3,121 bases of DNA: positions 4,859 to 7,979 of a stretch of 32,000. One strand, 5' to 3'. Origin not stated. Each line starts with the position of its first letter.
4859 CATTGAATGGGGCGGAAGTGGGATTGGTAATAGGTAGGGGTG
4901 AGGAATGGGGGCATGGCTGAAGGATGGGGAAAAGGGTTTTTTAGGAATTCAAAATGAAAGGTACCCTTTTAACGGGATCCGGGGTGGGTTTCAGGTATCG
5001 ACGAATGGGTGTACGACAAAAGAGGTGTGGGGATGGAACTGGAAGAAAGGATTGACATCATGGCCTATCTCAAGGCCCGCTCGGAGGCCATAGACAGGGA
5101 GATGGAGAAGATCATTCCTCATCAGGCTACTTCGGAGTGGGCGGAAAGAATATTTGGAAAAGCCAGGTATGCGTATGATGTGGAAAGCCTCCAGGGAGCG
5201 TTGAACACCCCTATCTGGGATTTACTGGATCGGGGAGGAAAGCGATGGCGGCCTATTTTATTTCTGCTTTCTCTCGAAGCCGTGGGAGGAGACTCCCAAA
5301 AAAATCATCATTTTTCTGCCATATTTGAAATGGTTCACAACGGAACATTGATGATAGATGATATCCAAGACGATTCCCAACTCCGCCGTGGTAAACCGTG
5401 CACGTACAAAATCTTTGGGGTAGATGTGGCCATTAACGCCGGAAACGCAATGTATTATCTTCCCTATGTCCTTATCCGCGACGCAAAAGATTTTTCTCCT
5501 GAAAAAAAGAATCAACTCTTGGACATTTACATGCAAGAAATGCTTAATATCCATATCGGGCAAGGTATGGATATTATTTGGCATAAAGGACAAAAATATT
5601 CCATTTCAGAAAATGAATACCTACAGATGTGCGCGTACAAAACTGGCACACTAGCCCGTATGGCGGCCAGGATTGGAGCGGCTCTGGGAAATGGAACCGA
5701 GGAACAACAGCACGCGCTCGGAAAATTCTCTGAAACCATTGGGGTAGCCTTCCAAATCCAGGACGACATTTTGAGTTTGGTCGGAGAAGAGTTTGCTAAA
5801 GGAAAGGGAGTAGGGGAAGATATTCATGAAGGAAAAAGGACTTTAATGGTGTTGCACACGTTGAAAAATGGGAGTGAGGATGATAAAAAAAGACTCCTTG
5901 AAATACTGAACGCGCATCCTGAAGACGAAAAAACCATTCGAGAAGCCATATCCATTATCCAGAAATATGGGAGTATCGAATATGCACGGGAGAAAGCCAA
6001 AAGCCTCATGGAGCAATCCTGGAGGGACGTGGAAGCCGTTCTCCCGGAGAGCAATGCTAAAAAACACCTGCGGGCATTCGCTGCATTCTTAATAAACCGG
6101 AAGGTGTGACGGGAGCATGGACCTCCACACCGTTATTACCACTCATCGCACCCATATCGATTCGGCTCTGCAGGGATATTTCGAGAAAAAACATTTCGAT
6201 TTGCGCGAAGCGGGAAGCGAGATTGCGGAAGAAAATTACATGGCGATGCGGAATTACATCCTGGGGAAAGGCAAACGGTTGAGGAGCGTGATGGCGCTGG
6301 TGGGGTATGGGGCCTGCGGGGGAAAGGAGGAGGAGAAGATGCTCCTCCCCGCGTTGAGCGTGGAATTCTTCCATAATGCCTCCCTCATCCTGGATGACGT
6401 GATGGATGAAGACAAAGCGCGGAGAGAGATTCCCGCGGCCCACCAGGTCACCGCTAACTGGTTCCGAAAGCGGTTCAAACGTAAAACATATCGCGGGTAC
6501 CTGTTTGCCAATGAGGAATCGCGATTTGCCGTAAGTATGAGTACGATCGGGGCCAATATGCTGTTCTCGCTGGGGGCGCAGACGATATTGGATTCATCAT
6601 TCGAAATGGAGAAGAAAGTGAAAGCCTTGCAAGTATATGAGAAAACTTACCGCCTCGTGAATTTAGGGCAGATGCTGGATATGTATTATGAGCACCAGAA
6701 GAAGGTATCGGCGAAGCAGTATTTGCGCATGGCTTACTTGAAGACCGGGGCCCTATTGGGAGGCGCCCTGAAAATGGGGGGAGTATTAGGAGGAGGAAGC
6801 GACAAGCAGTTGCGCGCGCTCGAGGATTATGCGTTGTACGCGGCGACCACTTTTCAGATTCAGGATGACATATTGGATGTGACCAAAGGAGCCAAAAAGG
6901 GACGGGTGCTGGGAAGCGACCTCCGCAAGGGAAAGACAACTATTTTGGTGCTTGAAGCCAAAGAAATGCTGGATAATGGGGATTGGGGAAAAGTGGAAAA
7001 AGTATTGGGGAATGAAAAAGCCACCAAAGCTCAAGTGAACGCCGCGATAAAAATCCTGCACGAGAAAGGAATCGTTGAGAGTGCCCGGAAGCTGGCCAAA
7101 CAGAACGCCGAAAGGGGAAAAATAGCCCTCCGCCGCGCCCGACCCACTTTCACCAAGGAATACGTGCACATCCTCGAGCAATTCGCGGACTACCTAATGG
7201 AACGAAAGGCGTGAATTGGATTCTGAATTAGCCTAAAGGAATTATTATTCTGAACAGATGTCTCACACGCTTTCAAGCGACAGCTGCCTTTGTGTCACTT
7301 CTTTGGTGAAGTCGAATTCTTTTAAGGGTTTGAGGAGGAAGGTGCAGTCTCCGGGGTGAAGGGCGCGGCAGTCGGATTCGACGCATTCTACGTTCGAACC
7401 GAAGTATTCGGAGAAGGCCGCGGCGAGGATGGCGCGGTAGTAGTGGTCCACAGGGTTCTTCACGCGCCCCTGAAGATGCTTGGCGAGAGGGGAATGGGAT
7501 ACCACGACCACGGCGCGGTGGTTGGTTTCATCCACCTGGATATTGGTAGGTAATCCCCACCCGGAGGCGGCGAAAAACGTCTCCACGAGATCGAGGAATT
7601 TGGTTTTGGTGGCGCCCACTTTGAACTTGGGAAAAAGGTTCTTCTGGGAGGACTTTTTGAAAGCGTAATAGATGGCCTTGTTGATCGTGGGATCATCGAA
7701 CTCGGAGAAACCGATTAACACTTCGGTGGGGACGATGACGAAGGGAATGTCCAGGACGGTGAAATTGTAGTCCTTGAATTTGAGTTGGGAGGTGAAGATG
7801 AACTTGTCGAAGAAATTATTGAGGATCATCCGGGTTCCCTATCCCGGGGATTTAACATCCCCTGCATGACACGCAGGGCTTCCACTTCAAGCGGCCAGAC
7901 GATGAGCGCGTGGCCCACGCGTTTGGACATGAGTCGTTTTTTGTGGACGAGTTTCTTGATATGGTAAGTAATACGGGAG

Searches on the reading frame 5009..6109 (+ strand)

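Call 56: search_protein_families(library=pfam, proteins=[window:5009-6109:+], max_evalue=0.0001)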
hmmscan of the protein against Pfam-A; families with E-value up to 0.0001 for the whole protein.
window:5009-6109:+ (366 aa): 1 family
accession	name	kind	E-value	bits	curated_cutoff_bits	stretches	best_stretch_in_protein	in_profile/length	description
PF00348.22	polyprenyl_synt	-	3.2e-71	239.9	27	1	64-316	3-250/251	Polyprenyl synthetase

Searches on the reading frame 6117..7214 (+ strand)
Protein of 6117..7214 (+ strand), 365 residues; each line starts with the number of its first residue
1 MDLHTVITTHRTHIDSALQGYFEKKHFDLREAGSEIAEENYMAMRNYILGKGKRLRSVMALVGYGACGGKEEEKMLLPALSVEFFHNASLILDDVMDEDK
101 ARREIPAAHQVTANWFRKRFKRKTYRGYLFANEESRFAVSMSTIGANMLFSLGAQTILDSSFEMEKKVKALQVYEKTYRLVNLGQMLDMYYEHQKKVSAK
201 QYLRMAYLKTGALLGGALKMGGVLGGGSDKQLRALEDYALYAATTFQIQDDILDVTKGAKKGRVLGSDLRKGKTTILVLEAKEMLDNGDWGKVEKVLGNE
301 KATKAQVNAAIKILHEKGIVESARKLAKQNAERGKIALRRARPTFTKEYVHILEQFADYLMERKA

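Call 56: search_protein_families(library=pfam, proteins=[window:6117-7214:+], max_evalue=0.0001)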
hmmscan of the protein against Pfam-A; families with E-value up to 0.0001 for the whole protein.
window:6117-7214:+ (365 aa): 1 family
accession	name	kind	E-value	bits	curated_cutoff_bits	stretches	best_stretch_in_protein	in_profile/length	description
PF00348.22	polyprenyl_synt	-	7.1e-50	170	27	1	41-313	4-250/251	Polyprenyl synthetase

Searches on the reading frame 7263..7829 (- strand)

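Call 56: search_protein_families(library=pfam, proteins=[window:7263-7829:-], max_evalue=0.0001)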
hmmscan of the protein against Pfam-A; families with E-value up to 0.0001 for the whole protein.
window:7263-7829:- (188 aa): 1 family
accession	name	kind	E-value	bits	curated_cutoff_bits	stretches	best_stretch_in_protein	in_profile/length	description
PF02830.23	V4R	-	5.7e-08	33.2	31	1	109-168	4-62/62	V4R domain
